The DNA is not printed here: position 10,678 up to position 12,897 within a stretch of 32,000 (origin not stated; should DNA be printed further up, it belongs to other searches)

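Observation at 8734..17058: Candidate undescribed protein-glycosylation module: TMTC-like GT-C/TPR transferase + polyprenyl-P-sugar-synthase-like GT2 + GT4 + two methyltransferases, next to a secreted Pro/Ser/Thr-rich substrate candidate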

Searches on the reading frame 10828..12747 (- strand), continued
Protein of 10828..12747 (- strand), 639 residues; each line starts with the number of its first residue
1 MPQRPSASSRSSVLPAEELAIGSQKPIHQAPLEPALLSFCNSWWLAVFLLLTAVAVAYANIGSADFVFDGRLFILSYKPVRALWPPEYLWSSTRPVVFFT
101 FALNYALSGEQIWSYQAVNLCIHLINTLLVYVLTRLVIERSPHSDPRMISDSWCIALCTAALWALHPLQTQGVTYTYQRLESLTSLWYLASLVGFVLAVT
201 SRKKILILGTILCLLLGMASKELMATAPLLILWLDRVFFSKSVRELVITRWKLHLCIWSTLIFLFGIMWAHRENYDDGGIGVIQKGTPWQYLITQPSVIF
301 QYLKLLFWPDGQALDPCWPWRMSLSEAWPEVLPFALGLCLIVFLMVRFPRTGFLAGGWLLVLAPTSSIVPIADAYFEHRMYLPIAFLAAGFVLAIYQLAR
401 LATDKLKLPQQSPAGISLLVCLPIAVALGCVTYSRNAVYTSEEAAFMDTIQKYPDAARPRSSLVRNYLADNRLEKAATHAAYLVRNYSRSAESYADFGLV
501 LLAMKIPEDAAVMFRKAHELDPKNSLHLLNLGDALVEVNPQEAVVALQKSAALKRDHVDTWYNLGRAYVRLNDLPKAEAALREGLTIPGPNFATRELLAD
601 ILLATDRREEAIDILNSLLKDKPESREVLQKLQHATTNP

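Call 11: find_encoding_contigs(protein=P0003, flank=10000, max_places=3)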
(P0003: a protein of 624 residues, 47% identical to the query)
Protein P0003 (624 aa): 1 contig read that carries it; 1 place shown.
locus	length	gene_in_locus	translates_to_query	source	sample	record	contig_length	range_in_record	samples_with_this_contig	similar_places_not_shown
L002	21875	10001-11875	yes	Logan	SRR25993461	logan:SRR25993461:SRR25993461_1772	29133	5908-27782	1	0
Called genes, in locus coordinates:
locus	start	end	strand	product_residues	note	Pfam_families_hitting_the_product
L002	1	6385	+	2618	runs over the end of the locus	PF11924:IAT_beta, PF13229:Beta_helix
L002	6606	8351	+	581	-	PF01368:DHH, PF02272:DHHA1, PF17768:RecJ_OB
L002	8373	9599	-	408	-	PF00535:Glycos_transf_2, PF26629:GT2_TM_C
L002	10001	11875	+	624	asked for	PF13431:TPR_17 (faint), PF13176:TPR_7 (faint), PF13181:TPR_8 (faint), PF13428:TPR_14 (faint), PF14559:TPR_19 (faint)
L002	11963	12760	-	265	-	-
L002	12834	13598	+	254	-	-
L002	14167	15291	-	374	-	PF12680:SnoaL_2 (weak)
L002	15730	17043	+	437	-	PF13562:NTP_transf_4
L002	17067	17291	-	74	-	-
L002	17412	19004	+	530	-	PF00884:Sulfatase, PF01663:Phosphodiest (weak), PF02995:DUF229 (weak), PF16347:SGSH_C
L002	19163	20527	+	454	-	PF00275:EPSP_synthase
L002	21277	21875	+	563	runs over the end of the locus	PF01029:NusB, PF22458:RsmF-B_ferredox, PF01189:Methyltr_RsmB-F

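Call 29: predict_structure(alignment_id=A1)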
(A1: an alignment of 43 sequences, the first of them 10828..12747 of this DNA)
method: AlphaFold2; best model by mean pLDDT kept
length: 639 residues; sequences in the alignment: 43
mean_pLDDT: 89.7   pTM: 0.86
mean pLDDT of the five models: 89.7, 89.3, 88.9, 88.2, 87.3
residues with pLDDT >= 90: 489; 70-90: 89; 50-70: 24; < 50: 37
segments of 3 or more residues with pLDDT < 50: 1-19, 21-37
pLDDT, mean of each block of 10 residues (from residue 1): 37 44 45 46 89 97 68 87 89 93 95 92 98 97 93 97 96 89 97 97 95 98 95 97 93 97 94 80 77 92 92 87 93 95 96 95 68 81 96 97 88 93 97 91 91 93 95 98 96 98 98 98 97 97 98 95 98 98 93 96 96 97 94 84
secondary structure, 60 per line:
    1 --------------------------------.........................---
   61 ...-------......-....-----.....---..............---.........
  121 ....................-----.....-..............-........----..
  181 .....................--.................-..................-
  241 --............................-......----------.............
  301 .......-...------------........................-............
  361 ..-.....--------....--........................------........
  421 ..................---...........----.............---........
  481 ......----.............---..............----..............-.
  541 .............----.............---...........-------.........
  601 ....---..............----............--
elements in order: H33-57 H71-76 H78-81 H87-91 H95-108 H112-140 H146-150 H152-165 H167-174 H179-201 H204-220 H222-239 H243-270 H272-277 H288-307 H324-347 H349-362 H364-368 H377-380 H383-406 H413-438 H442-452 H457-469 H473-486 H491-503 H507-520 H525-538 H540-553 H558-570 H574-584 H592-604 H608-621 H626-637

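Call 33: fold_search(model_id=the predicted structure, library=pdb)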
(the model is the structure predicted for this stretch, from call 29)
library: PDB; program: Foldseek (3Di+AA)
matches with E <= 10: 1263; with E <= 0.001: 160
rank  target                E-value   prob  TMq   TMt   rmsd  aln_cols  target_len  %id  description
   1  9qhc_A                8.3e-07  1.00  0.29  0.62  10.5       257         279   21  Crystal structure of 8-repeat CTPR protein with eliminated coordination sites (released 2025-10-22)
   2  8chy                  1.2e-06  1.00  0.27  0.58  11.1       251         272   22  Crystal structure of an 8-repeat consensus TPR superhelix with Zinc. (released 2024-02-21)
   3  9qhc_B                2.7e-06  1.00  0.29  0.63  10.7       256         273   22  Crystal structure of 8-repeat CTPR protein with eliminated coordination sites (released 2025-10-22)
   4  1w3b_A                4.5e-06  1.00  0.30  0.48  17.8       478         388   12  The superhelical TPR domain of O-linked GlcNAc transferase reveals structural similarities to importin alpha. (released 2004-09-09)
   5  8a3t_F                4.8e-06  1.00  0.28  0.35  23.4       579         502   13  S. cerevisiae APC/C-Cdh1 complex (released 2022-08-31)
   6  6eou                  5.0e-06  1.00  0.29  0.50  14.6       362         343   20  O-GlcNAc transferase TPR domain with the intellectual disability associated mutation L254F (released 2018-05-09)
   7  9qhb                  6.3e-06  1.00  0.28  0.62  11.4       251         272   23  Crystal structure of 16-repeat CTPR protein with eliminated coordination sites (released 2025-10-22)
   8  5l9u_F                1.2e-05  1.00  0.29  0.38  22.4       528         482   15  Model of human Anaphase-promoting complex/Cyclosome (APC/C-CDH1) with a cross linked Ubiquitin variant-substrate-UBE2C (released 2016-09-14)
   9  1w3b_B                1.8e-05  1.00  0.29  0.47  11.8       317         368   17  The superhelical TPR domain of O-linked GlcNAc transferase reveals structural similarities to importin alpha. (released 2004-09-09)
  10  6q6g_J                1.9e-05  1.00  0.29  0.37  24.7       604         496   13  Cryo-EM structure of the APC/C-Cdc20-Cdk2-cyclinA2-Cks2 complex, the D1 box class (released 2019-09-11)
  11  6q6g_P                2.1e-05  1.00  0.28  0.36  24.4       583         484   12  Cryo-EM structure of the APC/C-Cdc20-Cdk2-cyclinA2-Cks2 complex, the D1 box class (released 2019-09-11)
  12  5dse_C                2.1e-05  1.00  0.22  0.20  29.1       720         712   12  Crystal Structure of the TTC7B/Hyccin Complex (released 2015-12-02)
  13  7yea_A                2.4e-05  1.00  0.29  0.19  20.8       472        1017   16  Human O-GlcNAc transferase Dimer (released 2023-07-12)
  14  9gaw_P                2.4e-05  1.00  0.27  0.35  25.5       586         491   13  High-resolution structure of the Anaphase-promoting complex/cyclosome (APC/C) bound to co-activator Cdh1 (released 2024-08-14)
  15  8pkp_V                2.5e-05  1.00  0.25  0.29  23.2       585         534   11  Cryo-EM structure of the apo Anaphase-promoting complex/cyclosome (APC/C) at 3.2 Angstrom resolution (released 2023-07-19)
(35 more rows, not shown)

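Call 35: find_encoding_contigs(protein=P0009, flank=8000, max_places=2)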
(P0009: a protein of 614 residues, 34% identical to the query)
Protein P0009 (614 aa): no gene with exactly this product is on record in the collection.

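Call 36: find_encoding_contigs(protein=P0006, flank=10000, max_places=2)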
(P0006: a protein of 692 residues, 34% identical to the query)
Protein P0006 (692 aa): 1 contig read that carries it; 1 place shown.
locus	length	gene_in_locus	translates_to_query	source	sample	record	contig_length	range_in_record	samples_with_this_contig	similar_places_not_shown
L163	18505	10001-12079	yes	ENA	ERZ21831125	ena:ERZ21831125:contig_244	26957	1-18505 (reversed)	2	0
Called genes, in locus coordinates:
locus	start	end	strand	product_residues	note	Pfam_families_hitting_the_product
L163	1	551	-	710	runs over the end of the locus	-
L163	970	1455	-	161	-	PF22784:PTP-SAK (weak), PF22785:Tc-R-P, PF00782:DSPc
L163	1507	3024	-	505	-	PF02310:B12-binding, PF04055:Radical_SAM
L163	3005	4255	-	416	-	PF13641:Glyco_tranf_2_3, PF00535:Glycos_transf_2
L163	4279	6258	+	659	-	PF13231:PMT_2, PF13414:TPR_11, PF13432:TPR_16, PF13414:TPR_11, PF13432:TPR_16, PF00515:TPR_1, PF13414:TPR_11, PF14559:TPR_19, +22 more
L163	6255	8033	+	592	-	PF13414:TPR_11, PF13424:TPR_12, PF13432:TPR_16, PF14559:TPR_19, PF13424:TPR_12, PF13414:TPR_11, PF13432:TPR_16, PF13424:TPR_12, +24 more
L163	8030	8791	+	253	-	-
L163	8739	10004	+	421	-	PF13424:TPR_12, PF13432:TPR_16, PF13414:TPR_11, PF07719:TPR_2, PF13414:TPR_11, PF13424:TPR_12, PF13432:TPR_16, PF13414:TPR_11, +24 more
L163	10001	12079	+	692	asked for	PF13414:TPR_11, PF13432:TPR_16, PF14559:TPR_19, PF13424:TPR_12, PF00515:TPR_1, PF07719:TPR_2, PF13424:TPR_12, PF13432:TPR_16, +31 more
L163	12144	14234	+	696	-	PF00515:TPR_1, PF07719:TPR_2, PF13181:TPR_8, PF13432:TPR_16, PF13414:TPR_11, PF13424:TPR_12, PF13414:TPR_11, PF13432:TPR_16, +22 more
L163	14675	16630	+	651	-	PF02824:TGS, PF07973:tRNA_SAD, PF00587:tRNA-synt_2b, PF03129:HGTP_anticodon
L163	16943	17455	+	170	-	PF05198:IF3_N, PF00707:IF3_C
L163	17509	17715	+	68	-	-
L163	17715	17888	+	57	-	-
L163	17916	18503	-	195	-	?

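Call 39: find_encoding_contigs(protein=P0027, flank=8000, max_places=2)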
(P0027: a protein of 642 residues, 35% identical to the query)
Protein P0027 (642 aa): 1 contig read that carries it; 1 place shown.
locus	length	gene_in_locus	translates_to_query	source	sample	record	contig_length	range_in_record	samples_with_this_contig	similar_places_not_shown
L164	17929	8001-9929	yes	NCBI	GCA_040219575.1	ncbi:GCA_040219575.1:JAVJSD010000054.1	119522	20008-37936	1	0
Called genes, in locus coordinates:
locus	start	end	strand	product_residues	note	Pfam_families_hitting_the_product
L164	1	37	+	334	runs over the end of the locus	PF13489:Methyltransf_23, PF13847:Methyltransf_31 (weak), PF08241:Methyltransf_11, PF08242:Methyltransf_12, PF13649:Methyltransf_25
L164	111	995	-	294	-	PF03692:CxxCxxCC (weak)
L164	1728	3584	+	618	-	PF03629:SASA (faint)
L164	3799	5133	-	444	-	PF07586:HXXSHH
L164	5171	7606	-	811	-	PF07635:PSCyt1, PF13442:Cytochrome_CBB3 (weak), PF07626:PSD3, PF07637:PSD5, PF07631:PSD4, PF07627:PSCyt3, PF07624:PSD2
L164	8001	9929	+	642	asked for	PF13428:TPR_14 (faint), PF13414:TPR_11 (faint), PF13431:TPR_17 (faint), PF13432:TPR_16 (weak), PF13424:TPR_12 (weak), PF14559:TPR_19 (weak), PF13432:TPR_16 (weak), PF14559:TPR_19 (weak), +3 more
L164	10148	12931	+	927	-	PF25487:ETR1_N, PF00989:PAS, PF08448:PAS_4, PF13426:PAS_9, PF00989:PAS, PF08448:PAS_4, PF13426:PAS_9, PF08448:PAS_4, +5 more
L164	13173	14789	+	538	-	-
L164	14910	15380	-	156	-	PF00210:Ferritin, PF02915:Rubrerythrin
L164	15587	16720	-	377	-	PF18845:baeRF_family3, PF18848:baeRF_family6, PF18849:baeRF_family7, PF18851:baeRF_family8, PF18855:baeRF_family11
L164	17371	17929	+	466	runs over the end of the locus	PF00512:HisKA, PF02518:HATPase_c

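Call 40: find_encoding_contigs(protein=P0007, flank=8000, max_places=2)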
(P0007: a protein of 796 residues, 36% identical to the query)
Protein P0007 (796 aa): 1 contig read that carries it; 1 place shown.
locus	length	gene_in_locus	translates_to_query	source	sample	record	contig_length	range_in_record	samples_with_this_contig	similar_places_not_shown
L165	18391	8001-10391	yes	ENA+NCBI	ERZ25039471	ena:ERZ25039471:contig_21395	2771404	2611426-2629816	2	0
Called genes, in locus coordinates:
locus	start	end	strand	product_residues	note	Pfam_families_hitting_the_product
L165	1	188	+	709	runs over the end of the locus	PF13424:TPR_12, PF00515:TPR_1, PF00515:TPR_1, PF13414:TPR_11, PF13431:TPR_17, PF14559:TPR_19, PF00515:TPR_1, PF07719:TPR_2, +16 more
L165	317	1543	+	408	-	-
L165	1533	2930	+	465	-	-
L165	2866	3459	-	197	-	-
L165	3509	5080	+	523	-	PF00515:TPR_1, PF13424:TPR_12, PF13414:TPR_11, PF14559:TPR_19, PF13414:TPR_11, PF13424:TPR_12, PF13432:TPR_16, PF00515:TPR_1, +44 more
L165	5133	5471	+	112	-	-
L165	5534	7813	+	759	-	PF13231:PMT_2, PF13432:TPR_16, PF00515:TPR_1, PF13414:TPR_11, PF13424:TPR_12, PF13432:TPR_16, PF14559:TPR_19, PF00515:TPR_1, +41 more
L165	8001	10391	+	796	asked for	PF00515:TPR_1, PF13414:TPR_11, PF13432:TPR_16, PF13424:TPR_12, PF14559:TPR_19, PF00515:TPR_1, PF07719:TPR_2, PF13414:TPR_11, +42 more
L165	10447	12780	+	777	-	PF00515:TPR_1, PF13424:TPR_12, PF13414:TPR_11, PF00515:TPR_1, PF13414:TPR_11, PF13424:TPR_12, PF00515:TPR_1, PF13414:TPR_11, +17 more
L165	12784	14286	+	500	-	PF00515:TPR_1, PF07719:TPR_2 (weak), PF13181:TPR_8 (weak), PF13431:TPR_17 (faint), PF13414:TPR_11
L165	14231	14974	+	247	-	PF13432:TPR_16, PF13414:TPR_11, PF00515:TPR_1 (weak), PF13424:TPR_12, PF13414:TPR_11 (weak), PF00515:TPR_1, PF07719:TPR_2, PF13414:TPR_11, +12 more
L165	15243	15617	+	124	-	-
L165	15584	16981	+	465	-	PF13414:TPR_11, PF13424:TPR_12, PF14559:TPR_19, PF00515:TPR_1, PF07719:TPR_2, PF13424:TPR_12, PF13414:TPR_11, PF14559:TPR_19, +44 more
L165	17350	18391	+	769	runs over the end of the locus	PF13414:TPR_11, PF13424:TPR_12, PF00515:TPR_1, PF07719:TPR_2, PF13432:TPR_16, PF13414:TPR_11, PF14559:TPR_19, PF14559:TPR_19, +22 more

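Call 58: search_protein_families(library=pfam, proteins=[P0009, P0024, P0025, P0031], max_evalue=0.01)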
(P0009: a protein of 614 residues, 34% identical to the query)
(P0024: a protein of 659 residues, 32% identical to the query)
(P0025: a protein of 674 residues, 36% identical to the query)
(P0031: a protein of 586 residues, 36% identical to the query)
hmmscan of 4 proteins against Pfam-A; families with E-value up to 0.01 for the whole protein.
P0009 (614 aa): 15 families
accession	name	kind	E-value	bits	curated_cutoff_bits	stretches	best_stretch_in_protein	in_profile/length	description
PF13431.12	TPR_17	-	4.8e-16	58.1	24.4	1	549-581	1-33/34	Tetratricopeptide repeat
PF13414.12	TPR_11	-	6.4e-14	51.8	26.8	2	548-573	15-40/42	TPR repeat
PF07719.23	TPR_2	-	3.7e-13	48.9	27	1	561-593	1-33/34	Tetratricopeptide repeat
PF00515.34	TPR_1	-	6.2e-12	45.2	27.8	1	568-593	8-33/34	Tetratricopeptide repeat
PF13424.12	TPR_12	-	7.4e-12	45.7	30.1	1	526-592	3-76/77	Tetratricopeptide repeat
PF13181.12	TPR_8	-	6e-09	35.8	25.7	1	562-593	2-33/34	Tetratricopeptide repeat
PF13428.12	TPR_14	-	8.7e-09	35.7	23.5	1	564-594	4-34/44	Tetratricopeptide repeat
PF13432.12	TPR_16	-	3.7e-08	34.1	32.7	1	544-592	14-62/65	Tetratricopeptide repeat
PF14559.12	TPR_19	-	3.7e-07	30.8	25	1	541-593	5-57/68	Tetratricopeptide repeat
PF13371.12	TPR_9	-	1.7e-05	25.2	35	1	540-596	8-64/73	Tetratricopeptide repeat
PF13231.12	PMT_2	-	1.8e-05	25.4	26.1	1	73-232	18-154/160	Dolichyl-phosphate-mannose-protein mannosyltransferase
PF23914.1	TPR_CcmH_CycH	-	0.00013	22.3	42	0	554-596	43-85/158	Cytochrome c-type biogenesis protein H TPR domain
PF10373.15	EST1_DNA_bind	-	0.00065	19.7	22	0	511-555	1-44/282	Est1 DNA/RNA binding domain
PF23233.1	HAT_Syf1_CNRKL1_N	-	0.0013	19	27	1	506-591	30-124/161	Pre-mRNA-splicing factor Syf1/CNRKL1 N-terminal HAT repeat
PF13176.12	TPR_7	-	0.0028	18.1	27.9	0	568-593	6-33/36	Tetratricopeptide repeat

P0024 (659 aa): 27 families (the best 25 are shown)
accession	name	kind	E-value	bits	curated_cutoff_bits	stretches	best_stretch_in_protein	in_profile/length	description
PF13414.12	TPR_11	-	1.1e-53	179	26.8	5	433-473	1-41/42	TPR repeat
PF00515.34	TPR_1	-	1.8e-43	145.1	27.8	4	494-525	1-32/34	Tetratricopeptide repeat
PF07719.23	TPR_2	-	2.5e-43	143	27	6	494-526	1-33/34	Tetratricopeptide repeat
PF13181.12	TPR_8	-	1.8e-39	130.9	25.7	5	494-526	1-33/34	Tetratricopeptide repeat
PF13431.12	TPR_17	-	1.1e-32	109.9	24.4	3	551-583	2-34/34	Tetratricopeptide repeat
PF13432.12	TPR_16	-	1.3e-30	105.8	32.7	3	532-594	1-63/65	Tetratricopeptide repeat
PF13424.12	TPR_12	-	1.4e-28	99.3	30.1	3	494-558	3-75/77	Tetratricopeptide repeat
PF14559.12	TPR_19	-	1.9e-24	86.2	25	3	505-565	2-62/68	Tetratricopeptide repeat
PF13428.12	TPR_14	-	1.4e-19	69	23.5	0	427-468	2-43/44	Tetratricopeptide repeat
PF13176.12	TPR_7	-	2.2e-18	65.1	27.9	0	496-522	1-27/36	Tetratricopeptide repeat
PF13374.12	TPR_10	-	1e-17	63.9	27.5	1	494-523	2-31/42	Tetratricopeptide repeat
PF03704.23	BTAD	-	5.3e-14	53.2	22.1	3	455-522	57-124/146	Bacterial transcriptional activator domain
PF13371.12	TPR_9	-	9.4e-10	38.8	35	1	503-565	4-66/73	Tetratricopeptide repeat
PF13174.12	TPR_6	-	1.4e-09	38.4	26.3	0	530-560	2-32/33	Tetratricopeptide repeat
PF24575.1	TPR_Slam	-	8.3e-09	36.3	35.2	0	434-482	55-103/104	Surface lipoprotein assembly modifier, N-terminal TPR repeats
PF13231.12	PMT_2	-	1.1e-07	32.7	26.1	1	66-235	4-157/160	Dolichyl-phosphate-mannose-protein mannosyltransferase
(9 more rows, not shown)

P0025 (674 aa): 17 families
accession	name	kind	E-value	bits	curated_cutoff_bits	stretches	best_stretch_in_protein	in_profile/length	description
PF07719.23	TPR_2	-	2.5e-24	83.8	27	3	519-552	1-34/34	Tetratricopeptide repeat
PF13431.12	TPR_17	-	4.8e-23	79.9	24.4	2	607-638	1-32/34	Tetratricopeptide repeat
PF13414.12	TPR_11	-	7.3e-23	80.4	26.8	2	533-562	8-37/42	TPR repeat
PF00515.34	TPR_1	-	7.7e-23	79.8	27.8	2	519-552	1-34/34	Tetratricopeptide repeat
PF13428.12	TPR_14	-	2.7e-16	58.9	23.5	2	619-661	1-43/44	Tetratricopeptide repeat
PF13432.12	TPR_16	-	2.9e-14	53.6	32.7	1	612-651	24-63/65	Tetratricopeptide repeat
PF13424.12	TPR_12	-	1.1e-13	51.6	30.1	1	481-549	8-75/77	Tetratricopeptide repeat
PF13181.12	TPR_8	-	1.5e-11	44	25.7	0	520-552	2-34/34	Tetratricopeptide repeat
PF14559.12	TPR_19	-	4e-11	43.5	25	1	610-656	16-62/68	Tetratricopeptide repeat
PF13371.12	TPR_9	-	5.7e-09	36.3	35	1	600-658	10-68/73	Tetratricopeptide repeat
PF13231.12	PMT_2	-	5.7e-08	33.6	26.1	1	121-285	4-150/160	Dolichyl-phosphate-mannose-protein mannosyltransferase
PF13176.12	TPR_7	-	1.1e-07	31.8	27.9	0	521-548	1-30/36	Tetratricopeptide repeat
PF23914.1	TPR_CcmH_CycH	-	7.4e-06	26.3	42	0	567-647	65-149/158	Cytochrome c-type biogenesis protein H TPR domain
PF24575.1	TPR_Slam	-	3.1e-05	24.8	35.2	0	626-663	54-91/104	Surface lipoprotein assembly modifier, N-terminal TPR repeats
PF13374.12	TPR_10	-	0.00026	21.3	27.5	0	520-548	3-31/42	Tetratricopeptide repeat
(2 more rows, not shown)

P0031 (586 aa): 22 families
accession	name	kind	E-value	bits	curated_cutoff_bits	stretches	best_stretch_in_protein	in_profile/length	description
PF13414.12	TPR_11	-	8.8e-28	96.2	26.8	4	510-547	1-38/42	TPR repeat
PF00515.34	TPR_1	-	7.4e-27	92.5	27.8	4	537-569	1-33/34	Tetratricopeptide repeat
PF13432.12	TPR_16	-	1.6e-24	86.4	32.7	3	509-569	3-63/65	Tetratricopeptide repeat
PF07719.23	TPR_2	-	3.5e-24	83.3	27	3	537-569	1-33/34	Tetratricopeptide repeat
PF13431.12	TPR_17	-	3.1e-23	80.5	24.4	1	528-557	4-33/34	Tetratricopeptide repeat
PF14559.12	TPR_19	-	1.4e-20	73.8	25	2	513-572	1-62/68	Tetratricopeptide repeat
PF13428.12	TPR_14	-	6.4e-18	63.9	23.5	3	470-511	2-43/44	Tetratricopeptide repeat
PF13424.12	TPR_12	-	4.9e-17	62.3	30.1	2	435-499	3-75/77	Tetratricopeptide repeat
PF13181.12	TPR_8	-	4.2e-16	58.1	25.7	0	435-467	1-33/34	Tetratricopeptide repeat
PF13374.12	TPR_10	-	1.4e-09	38.1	27.5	0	469-495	2-28/42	Tetratricopeptide repeat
PF07721.20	TPR_4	-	6.8e-09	36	27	0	539-561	3-25/26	Tetratricopeptide repeat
PF13176.12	TPR_7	-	5.6e-08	32.7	27.9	0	539-569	1-31/36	Tetratricopeptide repeat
PF13371.12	TPR_9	-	1.7e-07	31.6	35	1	449-502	9-62/73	Tetratricopeptide repeat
PF23914.1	TPR_CcmH_CycH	-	3.4e-07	30.7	42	1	493-552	40-99/158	Cytochrome c-type biogenesis protein H TPR domain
PF24575.1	TPR_Slam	-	1.1e-06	29.4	35.2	0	409-458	54-104/104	Surface lipoprotein assembly modifier, N-terminal TPR repeats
PF13231.12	PMT_2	-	1.8e-06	28.7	26.1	1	79-238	11-151/160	Dolichyl-phosphate-mannose-protein mannosyltransferase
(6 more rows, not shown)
